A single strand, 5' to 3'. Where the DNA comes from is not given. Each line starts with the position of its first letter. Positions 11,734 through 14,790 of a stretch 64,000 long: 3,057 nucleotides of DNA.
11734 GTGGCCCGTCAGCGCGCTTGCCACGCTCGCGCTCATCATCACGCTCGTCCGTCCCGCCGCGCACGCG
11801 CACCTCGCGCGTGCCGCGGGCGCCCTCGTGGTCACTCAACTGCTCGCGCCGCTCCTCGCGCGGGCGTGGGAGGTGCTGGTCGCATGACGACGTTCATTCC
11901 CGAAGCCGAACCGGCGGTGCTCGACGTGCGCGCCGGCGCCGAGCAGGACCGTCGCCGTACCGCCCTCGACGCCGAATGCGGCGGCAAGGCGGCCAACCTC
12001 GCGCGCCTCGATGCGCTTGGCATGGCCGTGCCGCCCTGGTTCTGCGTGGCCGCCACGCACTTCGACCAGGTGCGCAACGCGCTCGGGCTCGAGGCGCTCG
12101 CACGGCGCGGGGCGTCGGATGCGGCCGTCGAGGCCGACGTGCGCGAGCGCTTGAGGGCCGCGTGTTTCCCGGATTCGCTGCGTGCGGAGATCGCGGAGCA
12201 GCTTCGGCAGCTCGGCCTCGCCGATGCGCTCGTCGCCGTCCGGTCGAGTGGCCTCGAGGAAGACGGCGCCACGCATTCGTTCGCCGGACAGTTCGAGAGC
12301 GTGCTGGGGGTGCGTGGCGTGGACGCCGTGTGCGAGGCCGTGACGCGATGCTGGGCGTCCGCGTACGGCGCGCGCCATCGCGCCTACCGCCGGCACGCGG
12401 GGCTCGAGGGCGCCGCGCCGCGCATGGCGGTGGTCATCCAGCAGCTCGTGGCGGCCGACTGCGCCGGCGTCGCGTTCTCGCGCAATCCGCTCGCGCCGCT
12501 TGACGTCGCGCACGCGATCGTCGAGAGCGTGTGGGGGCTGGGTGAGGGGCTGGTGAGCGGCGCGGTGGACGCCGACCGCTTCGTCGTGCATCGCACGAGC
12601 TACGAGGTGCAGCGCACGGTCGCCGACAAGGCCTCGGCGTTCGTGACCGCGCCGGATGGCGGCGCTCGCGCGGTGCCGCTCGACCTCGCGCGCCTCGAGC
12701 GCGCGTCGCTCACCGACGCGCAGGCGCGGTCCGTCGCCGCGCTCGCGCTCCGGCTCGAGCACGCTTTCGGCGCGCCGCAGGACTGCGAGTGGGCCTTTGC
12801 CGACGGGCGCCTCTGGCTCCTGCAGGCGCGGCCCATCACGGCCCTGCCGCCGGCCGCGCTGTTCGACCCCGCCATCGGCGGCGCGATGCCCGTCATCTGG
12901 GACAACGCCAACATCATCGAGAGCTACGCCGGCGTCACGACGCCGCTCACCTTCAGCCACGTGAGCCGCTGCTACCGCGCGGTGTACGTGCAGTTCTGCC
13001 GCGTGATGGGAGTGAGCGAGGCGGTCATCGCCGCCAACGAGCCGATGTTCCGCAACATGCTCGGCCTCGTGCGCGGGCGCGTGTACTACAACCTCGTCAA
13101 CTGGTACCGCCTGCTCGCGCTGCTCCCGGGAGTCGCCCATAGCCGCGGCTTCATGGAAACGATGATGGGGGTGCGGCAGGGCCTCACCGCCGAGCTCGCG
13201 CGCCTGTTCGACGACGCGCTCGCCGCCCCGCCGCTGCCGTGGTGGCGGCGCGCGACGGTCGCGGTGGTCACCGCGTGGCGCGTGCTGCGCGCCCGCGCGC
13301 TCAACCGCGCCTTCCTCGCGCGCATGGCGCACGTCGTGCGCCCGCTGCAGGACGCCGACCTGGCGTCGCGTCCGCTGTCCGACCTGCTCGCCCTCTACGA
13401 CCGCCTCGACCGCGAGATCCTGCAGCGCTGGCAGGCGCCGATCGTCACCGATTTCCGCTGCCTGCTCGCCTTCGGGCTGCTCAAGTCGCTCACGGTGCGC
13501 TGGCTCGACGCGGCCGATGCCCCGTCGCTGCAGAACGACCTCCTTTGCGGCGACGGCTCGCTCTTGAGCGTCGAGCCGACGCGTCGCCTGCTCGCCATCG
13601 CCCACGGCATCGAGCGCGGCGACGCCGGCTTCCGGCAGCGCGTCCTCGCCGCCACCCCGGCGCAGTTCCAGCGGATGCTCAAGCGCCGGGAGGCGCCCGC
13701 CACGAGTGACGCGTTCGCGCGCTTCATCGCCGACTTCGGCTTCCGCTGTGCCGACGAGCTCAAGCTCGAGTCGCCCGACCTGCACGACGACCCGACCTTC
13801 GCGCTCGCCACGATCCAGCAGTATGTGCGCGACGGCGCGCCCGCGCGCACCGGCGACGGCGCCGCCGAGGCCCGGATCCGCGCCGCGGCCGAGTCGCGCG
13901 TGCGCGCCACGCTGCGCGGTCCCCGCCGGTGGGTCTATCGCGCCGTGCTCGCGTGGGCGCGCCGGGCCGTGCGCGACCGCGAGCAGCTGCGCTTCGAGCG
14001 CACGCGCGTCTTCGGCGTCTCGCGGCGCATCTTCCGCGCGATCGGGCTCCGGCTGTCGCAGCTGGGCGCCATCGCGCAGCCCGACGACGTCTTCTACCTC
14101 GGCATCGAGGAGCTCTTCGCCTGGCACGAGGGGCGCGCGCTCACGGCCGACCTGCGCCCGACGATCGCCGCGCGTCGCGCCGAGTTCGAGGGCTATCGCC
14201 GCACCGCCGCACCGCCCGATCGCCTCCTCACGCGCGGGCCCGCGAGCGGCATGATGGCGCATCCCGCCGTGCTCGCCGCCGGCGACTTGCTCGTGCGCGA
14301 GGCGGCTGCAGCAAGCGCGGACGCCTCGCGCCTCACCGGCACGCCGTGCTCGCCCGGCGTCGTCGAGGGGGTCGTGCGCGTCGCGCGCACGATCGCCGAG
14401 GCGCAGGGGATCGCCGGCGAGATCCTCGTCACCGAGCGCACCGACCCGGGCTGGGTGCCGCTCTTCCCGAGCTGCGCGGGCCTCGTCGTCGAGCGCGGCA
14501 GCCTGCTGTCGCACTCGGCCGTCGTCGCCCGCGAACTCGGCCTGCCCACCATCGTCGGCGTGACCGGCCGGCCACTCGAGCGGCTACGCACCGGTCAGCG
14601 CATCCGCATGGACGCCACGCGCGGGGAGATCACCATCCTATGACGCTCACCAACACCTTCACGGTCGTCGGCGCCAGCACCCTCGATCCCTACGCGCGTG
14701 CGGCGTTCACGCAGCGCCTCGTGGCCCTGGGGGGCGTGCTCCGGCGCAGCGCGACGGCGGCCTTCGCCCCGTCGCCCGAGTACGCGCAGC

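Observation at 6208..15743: Seven overlapping genes (HMGR-like, BtaA-like, prenol-kinase-like, adenylating ligase, UbiA, RPH-type phosphotransferase, GNAT-like): candidate pathway for an undescribed lipid or prenylated amino-metabolite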

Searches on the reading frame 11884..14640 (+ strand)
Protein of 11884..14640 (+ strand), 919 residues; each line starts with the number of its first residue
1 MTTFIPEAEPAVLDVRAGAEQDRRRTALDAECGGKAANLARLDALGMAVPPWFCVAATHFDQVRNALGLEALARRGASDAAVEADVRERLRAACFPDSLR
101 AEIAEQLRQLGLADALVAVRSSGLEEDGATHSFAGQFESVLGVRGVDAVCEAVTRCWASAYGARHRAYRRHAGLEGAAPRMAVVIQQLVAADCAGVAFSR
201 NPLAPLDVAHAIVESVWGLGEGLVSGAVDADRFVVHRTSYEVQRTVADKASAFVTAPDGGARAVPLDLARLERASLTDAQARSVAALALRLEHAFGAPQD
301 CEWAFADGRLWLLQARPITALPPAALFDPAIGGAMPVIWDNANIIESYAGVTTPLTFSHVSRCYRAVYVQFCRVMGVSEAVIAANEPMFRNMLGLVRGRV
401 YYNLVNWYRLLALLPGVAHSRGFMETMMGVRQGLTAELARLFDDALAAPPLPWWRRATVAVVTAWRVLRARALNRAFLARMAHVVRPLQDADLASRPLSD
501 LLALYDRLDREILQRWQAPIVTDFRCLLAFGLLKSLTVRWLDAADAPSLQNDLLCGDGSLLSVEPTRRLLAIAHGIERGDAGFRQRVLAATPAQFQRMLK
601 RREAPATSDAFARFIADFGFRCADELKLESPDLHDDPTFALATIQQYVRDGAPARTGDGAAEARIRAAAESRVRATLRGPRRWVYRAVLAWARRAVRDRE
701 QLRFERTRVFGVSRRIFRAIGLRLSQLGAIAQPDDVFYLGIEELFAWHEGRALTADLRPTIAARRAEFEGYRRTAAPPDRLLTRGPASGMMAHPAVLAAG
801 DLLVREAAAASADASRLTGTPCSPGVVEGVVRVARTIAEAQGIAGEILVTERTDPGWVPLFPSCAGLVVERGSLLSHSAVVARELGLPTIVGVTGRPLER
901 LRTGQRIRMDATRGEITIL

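Call 10: search_protein_families(library=pfam, proteins=[window:11884-14640:+], max_evalue=0.01)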
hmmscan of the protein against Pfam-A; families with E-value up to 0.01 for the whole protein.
window:11884-14640:+ (919 aa): 2 families
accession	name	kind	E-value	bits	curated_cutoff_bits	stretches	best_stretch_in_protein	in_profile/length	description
PF01326.24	PPDK_N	-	5.9e-71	239.8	27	1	32-321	4-312/328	Pyruvate phosphate dikinase, AMP/ATP-binding domain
PF00391.29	PEP-utilizers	-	1.8e-20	72.8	23.1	1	845-914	4-72/72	PEP-utilising enzyme, mobile domain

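Call 11: search_protein_families(library=ncbifam, proteins=[window:11884-14640:+], max_evalue=0.01)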
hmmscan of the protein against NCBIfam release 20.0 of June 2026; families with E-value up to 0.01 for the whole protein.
window:11884-14640:+ (919 aa): 26 families (the best 25 are shown)
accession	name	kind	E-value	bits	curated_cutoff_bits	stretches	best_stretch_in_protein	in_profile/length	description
NF004881.0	PRK06241.2-2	equivalog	1e-259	864.5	883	1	30-919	17-890/898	phosphoenolpyruvate synthase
NF004883.0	PRK06241.2-4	equivalog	3.2e-172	574.9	1063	1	30-916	30-910/928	phosphoenolpyruvate synthase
NF052632.1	undecylprod_RedH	equivalog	7.9e-115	384.7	1350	1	25-918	10-877/880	undecylprodigiosin ligase RedH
NF004882.0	PRK06241.2-3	equivalog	2.3e-107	360.1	850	2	274-917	232-817/827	phosphoenolpyruvate synthase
NF004878.0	PRK06241.1-3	subfamily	1.8e-102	344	945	2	30-325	17-318/891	phosphoenolpyruvate synthase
NF052631.1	prodigiosin_PigC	equivalog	9.2e-102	341.4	1300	1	29-918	13-881/883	prodigiosin ligase PigC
NF041857.1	RIF_Ptrans_rph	equivalog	8e-101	338.8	999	2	30-324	15-316/864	rifamycin-inactivating phosphotransferase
NF004877.0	PRK06241.1-2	subfamily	9.5e-101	338.5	866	2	30-323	17-317/869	phosphoenolpyruvate synthase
NF004879.0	PRK06241.1-4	equivalog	2.8e-79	267.3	976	2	32-323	19-317/868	phosphoenolpyruvate synthase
NF005057.0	PRK06464.1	equivalog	9.1e-79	265.4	598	2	32-320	21-337/798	phosphoenolpyruvate synthase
TIGR01418.1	PEP_synth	equivalog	1.2e-75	255.4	739.75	2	32-320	16-331/784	pyruvate, water dikinase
NF004880.0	PRK06241.2-1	equivalog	3.1e-74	250.4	972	3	603-919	537-837/837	phosphoenolpyruvate synthase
NF000283.1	RPH_KJ151292.1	equivalog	1.6e-70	238.4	1700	2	28-324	16-319/865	rifamycin-inactivating phosphotransferase Rph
NF006153.0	PRK08296.1-5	subfamily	1.5e-27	96.3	578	1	804-919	491-606/608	hypothetical protein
NF004531.0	PRK05878.1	equivalog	1.8e-25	89.6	456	3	814-916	350-454/534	pyruvate, phosphate dikinase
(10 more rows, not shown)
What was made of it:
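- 11884..14643 (+): g6: RPH/PigC-type ATP-dependent phosphotransferase, made of an ATP-grasp PPDK_N domain, a central Rph-type domain and a swivelling phospho-His domain. NF004881 scores 864.5 bits against a cutoff of 883, and RedH, PigC and Rph models are also hit (call 11).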

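Call 66: search_solved_structures(query=window:11884-14640:+, max_evalue=0.00001)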
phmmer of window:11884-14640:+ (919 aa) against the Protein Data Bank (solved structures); distinct sequences matched with E-value up to 0.00001: 21.
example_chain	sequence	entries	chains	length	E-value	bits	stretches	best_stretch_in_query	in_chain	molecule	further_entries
5fbs_A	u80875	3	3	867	2.9e-64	221.2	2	28-324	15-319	Phosphoenolpyruvate synthase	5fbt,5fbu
5hv2_A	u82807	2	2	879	3.1e-64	221.1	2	28-324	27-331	Phosphoenolpyruvate synthase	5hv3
5hv1_A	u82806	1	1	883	3.1e-64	221.1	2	28-324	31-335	Phosphoenolpyruvate synthase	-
8a8e_A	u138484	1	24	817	1.1e-56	196.1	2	87-326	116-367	Phosphoenolpyruvate synthase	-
2ols_A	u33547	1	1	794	1.3e-45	159.4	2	32-320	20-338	Phosphoenolpyruvate synthase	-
9dae_A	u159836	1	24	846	1.4e-44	156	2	32-262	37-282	Phosphoenolpyruvate synthase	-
5hv6_A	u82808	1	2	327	2e-38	135.7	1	28-319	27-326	Phosphoenolpyruvate synthase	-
9goj_A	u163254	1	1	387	4.4e-33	118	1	32-319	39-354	Phosphoenolpyruvate synthase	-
1vbg_A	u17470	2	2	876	1.5e-10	43.5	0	809-896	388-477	pyruvate,orthophosphate dikinase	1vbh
2x0s_A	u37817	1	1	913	5.6e-09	38.3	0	148-316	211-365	PYRUVATE PHOSPHATE DIKINASE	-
5jvn_A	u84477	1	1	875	1.8e-08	36.6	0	817-892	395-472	Pyruvate, phosphate dikinase, chloroplastic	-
5jvj_A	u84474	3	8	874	2.4e-08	36.2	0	817-892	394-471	Pyruvate, phosphate dikinase, chloroplastic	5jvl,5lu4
2e28_A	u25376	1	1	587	3.2e-08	35.8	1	831-914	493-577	Pyruvate kinase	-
3t05_A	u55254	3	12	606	2.4e-07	32.9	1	820-916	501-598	Pyruvate kinase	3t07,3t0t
1dik_A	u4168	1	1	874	8.2e-07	31.1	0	818-892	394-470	PYRUVATE PHOSPHATE DIKINASE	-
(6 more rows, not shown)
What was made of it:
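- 11884..14643 (+): Best PDB match is Listeria rifampin phosphotransferase 5FBS, 2.9e-64 (call 66).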

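Call 73: find_homologous_proteins(query=window:11884-14640:+, max_evalue=1e-50)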
Query window:11884-14640:+ (919 aa): 2685 proteins with E <= 1e-50 among 8000 candidates; the best 120 are listed.
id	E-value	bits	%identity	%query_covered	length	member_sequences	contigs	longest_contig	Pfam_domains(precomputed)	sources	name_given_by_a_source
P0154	0.0e+0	2021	100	100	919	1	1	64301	PF00391.30,PF01326.25,PF27448.1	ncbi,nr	ncbi:MAG: phosphoenolpyruvate synthase [Gemmatimonadetes bacterium]|nr:phosphoenolpyruvate synthase 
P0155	0.0e+0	1231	65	97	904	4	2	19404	PF00391.30,PF01326.25,PF27448.1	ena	-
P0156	0.0e+0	1068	58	97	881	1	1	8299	PF00391.30,PF01326.25,PF27448.1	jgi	jgi:pyruvate,water dikinase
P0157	0.0e+0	1066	59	97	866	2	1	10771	PF00391.30,PF01326.25,PF27448.1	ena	-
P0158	0.0e+0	1052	57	97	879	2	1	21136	PF00391.30,PF01326.25,PF27448.1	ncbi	ncbi:MAG: PEP/pyruvate-binding domain-containing protein [Gemmatimonadaceae bacterium]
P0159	0.0e+0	1049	57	99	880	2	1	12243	PF00391.30,PF01326.25,PF27448.1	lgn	-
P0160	0.0e+0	1026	55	97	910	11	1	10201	PF00391.30,PF01326.25,PF27448.1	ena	-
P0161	0.0e+0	1025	56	97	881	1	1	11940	PF00391.30,PF01326.25,PF27448.1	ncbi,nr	ncbi:MAG TPA: PEP/pyruvate-binding domain-containing protein [Gemmatimonadaceae bacterium]|nr:PEP/py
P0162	0.0e+0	1022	55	97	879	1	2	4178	PF00391.30,PF01326.25,PF27448.1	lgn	-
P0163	0.0e+0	1021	55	97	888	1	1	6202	PF00391.30,PF01326.25,PF27448.1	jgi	jgi:phosphohistidine swiveling domain-containing protein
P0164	0.0e+0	1020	57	97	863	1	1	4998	PF00391.30,PF01326.25,PF27448.1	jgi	jgi:pyruvate,water dikinase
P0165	0.0e+0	1015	53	97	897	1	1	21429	PF00391.30,PF01326.25,PF27448.1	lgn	-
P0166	0.0e+0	1013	52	99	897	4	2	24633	PF00391.30,PF01326.25,PF27448.1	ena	-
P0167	1.6e-297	1008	57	90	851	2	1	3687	PF00391.30,PF01326.25,PF27448.1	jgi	jgi:phosphohistidine swiveling domain-containing protein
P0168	4.3e-297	1007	54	97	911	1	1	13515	PF00391.30,PF01326.25,PF27448.1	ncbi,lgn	-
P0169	9.7e-296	1002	56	97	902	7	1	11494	PF00391.30,PF01326.25,PF27448.1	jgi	jgi:pyruvate,water dikinase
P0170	7.9e-295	999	55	97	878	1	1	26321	PF00391.30,PF01326.25,PF27448.1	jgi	jgi:pyruvate,water dikinase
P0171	2.5e-294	997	53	97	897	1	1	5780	PF00391.30,PF01326.25,PF27448.1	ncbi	-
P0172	1.2e-293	995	53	97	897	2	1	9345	PF00391.30,PF01326.25,PF27448.1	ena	-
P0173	1.8e-293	995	54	97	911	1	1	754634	PF00391.30,PF01326.25,PF27448.1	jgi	jgi:rifampicin phosphotransferase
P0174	1.2e-291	988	51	97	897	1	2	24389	PF00391.30,PF01326.25,PF27448.1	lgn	-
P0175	1.8e-290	985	55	97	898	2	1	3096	PF00391.30,PF01326.25,PF27448.1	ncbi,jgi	-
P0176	4.0e-290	983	55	97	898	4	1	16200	PF00391.30,PF01326.25,PF27448.1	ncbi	ncbi:MAG: PEP/pyruvate-binding domain-containing protein [Gemmatimonadota bacterium]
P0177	1.6e-289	981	52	96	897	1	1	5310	PF00391.30,PF01326.25,PF27448.1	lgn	-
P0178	2.5e-289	981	55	97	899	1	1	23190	PF00391.30,PF01326.25,PF27448.1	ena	-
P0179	5.5e-289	980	53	97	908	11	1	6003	PF00391.30,PF01326.25,PF27448.1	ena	-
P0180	1.0e-288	979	54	97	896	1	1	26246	PF00391.30,PF01326.25,PF27448.1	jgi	jgi:phosphohistidine swiveling domain-containing protein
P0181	2.2e-288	978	56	97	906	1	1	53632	PF00391.30,PF01326.25,PF27448.1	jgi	jgi:pyruvate,water dikinase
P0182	2.7e-288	977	52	97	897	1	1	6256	PF00391.30,PF01326.25,PF27448.1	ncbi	-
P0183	6.6e-288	976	50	97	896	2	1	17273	PF00391.30,PF01326.25,PF27448.1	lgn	-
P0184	2.5e-287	974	55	97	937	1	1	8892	PF00391.30,PF01326.25,PF27448.1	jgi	jgi:rifampicin phosphotransferase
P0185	1.9e-286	971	50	97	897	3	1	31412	PF00391.30,PF01326.25,PF27448.1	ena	-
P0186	2.8e-286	971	54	97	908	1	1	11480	PF00391.30,PF01326.25,PF27448.1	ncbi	-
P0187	3.6e-286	970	53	97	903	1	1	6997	PF00391.30,PF01326.25,PF27448.1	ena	-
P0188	4.1e-286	970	57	90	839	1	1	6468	PF00391.30,PF01326.25,PF27448.1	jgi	jgi:pyruvate,water dikinase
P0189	2.2e-285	968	52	97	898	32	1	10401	PF00391.30,PF01326.25,PF27448.1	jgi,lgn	jgi:phosphohistidine swiveling domain-containing protein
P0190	3.6e-285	967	50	97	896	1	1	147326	PF00391.30,PF01326.25,PF27448.1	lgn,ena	-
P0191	5.5e-285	966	53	97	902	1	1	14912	PF00391.30,PF01326.25,PF27448.1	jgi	jgi:phosphohistidine swiveling domain-containing protein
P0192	2.2e-284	964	53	97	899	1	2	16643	PF00391.30,PF01326.25,PF27448.1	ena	-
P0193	2.3e-284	964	55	97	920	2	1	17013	PF00391.30,PF01326.25,PF27448.1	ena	-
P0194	4.2e-284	964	53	98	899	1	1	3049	PF00391.30,PF01326.25,PF27448.1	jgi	jgi:phosphohistidine swiveling domain-containing protein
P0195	3.7e-283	960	53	99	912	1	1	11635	PF00391.30,PF01326.25,PF27448.1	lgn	-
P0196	4.8e-283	960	53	97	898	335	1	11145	PF00391.30,PF01326.25,PF27448.1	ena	-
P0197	6.7e-283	960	51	99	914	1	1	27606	PF00391.30,PF01326.25,PF27448.1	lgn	-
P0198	7.7e-283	959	54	87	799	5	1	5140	PF00391.30,PF01326.25,PF27448.1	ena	-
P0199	6.1e-282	956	54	97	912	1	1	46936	PF00391.30,PF01326.25,PF27448.1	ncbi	-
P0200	6.5e-282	956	53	97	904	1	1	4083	PF00391.30,PF01326.25,PF27448.1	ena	-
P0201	1.5e-281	955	52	97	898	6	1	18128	PF00391.30,PF01326.25,PF27448.1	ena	-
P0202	1.8e-281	955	54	97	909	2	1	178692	PF00391.30,PF01326.25,PF27448.1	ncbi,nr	ncbi:MAG TPA: PEP/pyruvate-binding domain-containing protein [Longimicrobiales bacterium]|nr:PEP/pyr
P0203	1.7e-280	952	53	97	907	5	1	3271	PF00391.30,PF01326.25,PF27448.1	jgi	jgi:pyruvate,water dikinase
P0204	3.0e-278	944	53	97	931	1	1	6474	PF00391.30,PF01326.25,PF27448.1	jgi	jgi:pyruvate,water dikinase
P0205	1.3e-277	942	53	97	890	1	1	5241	PF00391.30,PF01326.25,PF27448.1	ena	-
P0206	3.4e-277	941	51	97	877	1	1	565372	PF00391.30,PF01326.25,PF27448.1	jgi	jgi:phosphohistidine swiveling domain-containing protein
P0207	4.5e-277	940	52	97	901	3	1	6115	PF00391.30,PF01326.25,PF27448.1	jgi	jgi:pyruvate,water dikinase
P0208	4.8e-277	940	50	97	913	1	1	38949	PF00391.30,PF01326.25,PF27448.1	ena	-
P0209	6.3e-277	940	50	97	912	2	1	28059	PF00391.30,PF01326.25,PF27448.1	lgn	-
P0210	1.5e-276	939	53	97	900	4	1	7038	PF00391.30,PF01326.25,PF27448.1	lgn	-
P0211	8.5e-276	936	50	97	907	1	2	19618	PF00391.30,PF01326.25,PF27448.1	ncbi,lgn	-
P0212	2.1e-275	935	51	97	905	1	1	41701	PF00391.30,PF01326.25,PF27448.1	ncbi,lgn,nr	ncbi:MAG: phosphoenolpyruvate synthase [Oligoflexia bacterium]|nr:phosphoenolpyruvate synthase [Olig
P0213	2.3e-275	935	50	97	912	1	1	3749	PF00391.30,PF01326.25,PF27448.1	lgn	-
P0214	3.2e-275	934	49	97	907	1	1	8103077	PF00391.30,PF01326.25,PF27448.1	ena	-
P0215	3.7e-275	934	51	97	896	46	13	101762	PF00391.30,PF01326.25,PF27448.1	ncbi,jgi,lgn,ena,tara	tara:strand:+ start:3867 stop:6557 length:2691 start_codon:yes stop_codon:yes gene_type:complete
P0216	3.8e-275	934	53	97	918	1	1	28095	PF00391.30,PF01326.25,PF27448.1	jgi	jgi:phosphohistidine swiveling domain-containing protein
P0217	5.1e-275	933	50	99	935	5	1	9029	PF00391.30,PF01326.25,PF27448.1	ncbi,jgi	jgi:pyruvate,water dikinase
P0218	1.3e-274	932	51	97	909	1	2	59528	PF00391.30,PF01326.25,PF27448.1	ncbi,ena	-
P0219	1.6e-274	932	52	97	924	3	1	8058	PF00391.30,PF01326.25,PF27448.1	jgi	-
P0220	3.2e-274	931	49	97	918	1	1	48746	PF00391.30,PF01326.25,PF27448.1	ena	-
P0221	4.1e-274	930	54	97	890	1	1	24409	PF00391.30,PF01326.25,PF27448.1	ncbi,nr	ncbi:MAG TPA: PEP/pyruvate-binding domain-containing protein [Longimicrobiales bacterium]|nr:PEP/pyr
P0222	8.6e-274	929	52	97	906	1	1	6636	PF00391.30,PF01326.25,PF27448.1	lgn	-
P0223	1.2e-273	929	50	97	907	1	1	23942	PF00391.30,PF01326.25,PF27448.1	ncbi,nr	ncbi:MAG: phosphoenolpyruvate synthase [Bdellovibrionaceae bacterium]|nr:phosphoenolpyruvate synthas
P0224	5.6e-273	927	54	97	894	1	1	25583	PF00391.30,PF01326.25,PF27448.1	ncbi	ncbi:MAG: PEP/pyruvate-binding domain-containing protein [Gemmatimonadota bacterium]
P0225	5.7e-273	927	49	97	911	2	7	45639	PF00391.30,PF01326.25,PF27448.1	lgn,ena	-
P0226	2.1e-272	925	49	97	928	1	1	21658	PF00391.30,PF01326.25,PF27448.1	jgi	jgi:phosphohistidine swiveling domain-containing protein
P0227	3.4e-272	924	52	97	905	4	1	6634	PF00391.30,PF01326.25,PF27448.1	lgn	-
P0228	3.4e-272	924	50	97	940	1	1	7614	PF00391.30,PF01326.25,PF27448.1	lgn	-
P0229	3.6e-272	924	52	96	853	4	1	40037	PF00391.30,PF01326.25,PF27448.1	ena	-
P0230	4.2e-272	924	50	99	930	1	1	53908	PF00391.30,PF01326.25,PF27448.1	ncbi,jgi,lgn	ncbi:MAG: hypothetical protein RIR26_1630 [Pseudomonadota bacterium]|jgi:pyruvate,water dikinase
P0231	6.1e-272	923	49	97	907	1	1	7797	PF00391.30,PF01326.25,PF27448.1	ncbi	-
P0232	9.1e-272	923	49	97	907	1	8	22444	PF00391.30,PF01326.25,PF27448.1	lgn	-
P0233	9.2e-272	923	49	97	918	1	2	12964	PF00391.30,PF01326.25,PF27448.1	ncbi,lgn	-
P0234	1.4e-271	922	49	98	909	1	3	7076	PF00391.30,PF01326.25,PF27448.1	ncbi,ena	-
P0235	1.6e-271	922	49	97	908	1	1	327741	PF00391.30,PF01326.25,PF27448.1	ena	-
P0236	1.6e-271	922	50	97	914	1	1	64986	PF00391.30,PF01326.25,PF27448.1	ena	-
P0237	2.4e-271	921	51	97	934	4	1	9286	PF00391.30,PF01326.25,PF27448.1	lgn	-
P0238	4.4e-271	920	50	97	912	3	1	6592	PF00391.30,PF01326.25,PF27448.1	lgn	-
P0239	4.8e-271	920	49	97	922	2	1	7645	PF00391.30,PF01326.25,PF27448.1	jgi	jgi:phosphohistidine swiveling domain-containing protein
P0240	6.3e-271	920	50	97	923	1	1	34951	PF00391.30,PF01326.25,PF27448.1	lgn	-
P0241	6.8e-271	920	49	97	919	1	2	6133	PF00391.30,PF01326.25,PF27448.1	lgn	-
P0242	9.0e-271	919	51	97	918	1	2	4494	PF00391.30,PF01326.25,PF27448.1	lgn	-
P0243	9.2e-271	919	50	97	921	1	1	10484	PF00391.30,PF01326.25,PF27448.1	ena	-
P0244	2.0e-270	918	50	97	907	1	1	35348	PF00391.30,PF01326.25,PF27448.1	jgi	-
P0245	2.1e-270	918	49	98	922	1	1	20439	PF00391.30,PF01326.25,PF27448.1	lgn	-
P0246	5.9e-270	917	50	97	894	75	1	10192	PF00391.30,PF01326.25,PF27448.1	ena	-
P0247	7.6e-270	916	53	99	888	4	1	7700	PF00391.30,PF01326.25,PF27448.1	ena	-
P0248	8.4e-270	916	52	97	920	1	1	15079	PF00391.30,PF01326.25,PF27448.1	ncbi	ncbi:MAG: PEP/pyruvate-binding domain-containing protein [Bacteroidota bacterium]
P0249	9.2e-270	916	49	97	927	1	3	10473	PF00391.30,PF01326.25,PF27448.1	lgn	-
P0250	1.6e-269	915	49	97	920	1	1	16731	PF00391.30,PF01326.25,PF27448.1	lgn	-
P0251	3.9e-269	914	49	98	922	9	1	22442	PF00391.30,PF01326.25,PF27448.1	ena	-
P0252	4.5e-269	914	49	96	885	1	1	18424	PF00391.30,PF01326.25,PF27448.1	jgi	jgi:pyruvate,water dikinase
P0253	2.2e-268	911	51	97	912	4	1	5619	PF00391.30,PF01326.25,PF27448.1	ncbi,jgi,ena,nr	ncbi:MAG: PEP-utilizing enzyme [Acidobacteriota bacterium]|nr:PEP-utilizing enzyme [Acidobacteriota 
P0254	2.7e-268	911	49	97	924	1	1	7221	PF00391.30,PF01326.25,PF27448.1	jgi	jgi:phosphohistidine swiveling domain-containing protein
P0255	2.8e-268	911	48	97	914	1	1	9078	PF00391.30,PF01326.25,PF27448.1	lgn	-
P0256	3.3e-268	911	49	97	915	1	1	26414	PF00391.30,PF01326.25,PF27448.1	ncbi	-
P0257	3.7e-268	911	49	97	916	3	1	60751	PF00391.30,PF01326.25,PF27448.1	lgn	-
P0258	5.7e-268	910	51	97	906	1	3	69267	PF00391.30,PF01326.25,PF27448.1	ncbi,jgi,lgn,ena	jgi:pyruvate,water dikinase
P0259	1.9e-267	908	49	97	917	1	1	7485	PF00391.30,PF01326.25,PF27448.1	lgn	-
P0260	4.1e-267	907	49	97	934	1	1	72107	PF00391.30,PF01326.25,PF27448.1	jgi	jgi:pyruvate,water dikinase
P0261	4.3e-267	907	48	97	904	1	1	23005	PF00391.30,PF01326.25,PF27448.1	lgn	-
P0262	4.8e-267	907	48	97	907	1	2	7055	PF00391.30,PF01326.25,PF27448.1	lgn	-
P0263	5.2e-267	907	54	83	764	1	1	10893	PF00391.30,PF01326.25,PF27448.1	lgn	-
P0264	9.5e-267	906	49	98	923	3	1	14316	PF00391.30,PF01326.25,PF27448.1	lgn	-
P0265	1.0e-266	906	51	97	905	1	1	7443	PF00391.30,PF01326.25,PF27448.1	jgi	jgi:pyruvate,water dikinase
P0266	1.2e-266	906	51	97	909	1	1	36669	PF00391.30,PF01326.25,PF27448.1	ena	-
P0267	1.3e-266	906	48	96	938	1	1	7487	PF00391.30,PF01326.25,PF27448.1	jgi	jgi:phosphohistidine swiveling domain-containing protein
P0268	2.7e-266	905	49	97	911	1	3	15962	PF00391.30,PF01326.25,PF27448.1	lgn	-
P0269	4.0e-266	904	48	97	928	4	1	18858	PF00391.30,PF01326.25,PF27448.1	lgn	-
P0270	4.5e-266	904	47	97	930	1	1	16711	PF00391.30,PF01326.25,PF27448.1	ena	-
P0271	5.3e-266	904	48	97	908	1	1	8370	PF00391.30,PF01326.25,PF27448.1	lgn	-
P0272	5.6e-266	904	49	97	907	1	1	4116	PF00391.30,PF01326.25,PF27448.1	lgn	-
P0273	6.9e-266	903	48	98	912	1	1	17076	PF00391.30,PF01326.25,PF27448.1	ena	-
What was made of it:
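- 11884..14643 (+): Precomputed PF27448 Rph_4th domain (call 73).
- On RPH/PigC-type PEP-synthase-like phosphotransferase: Calls 10, 66 and 73.
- g6's best solved relative is a rifampin phosphotransferase (call 66), and JGI names some homologues that way (call 73).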
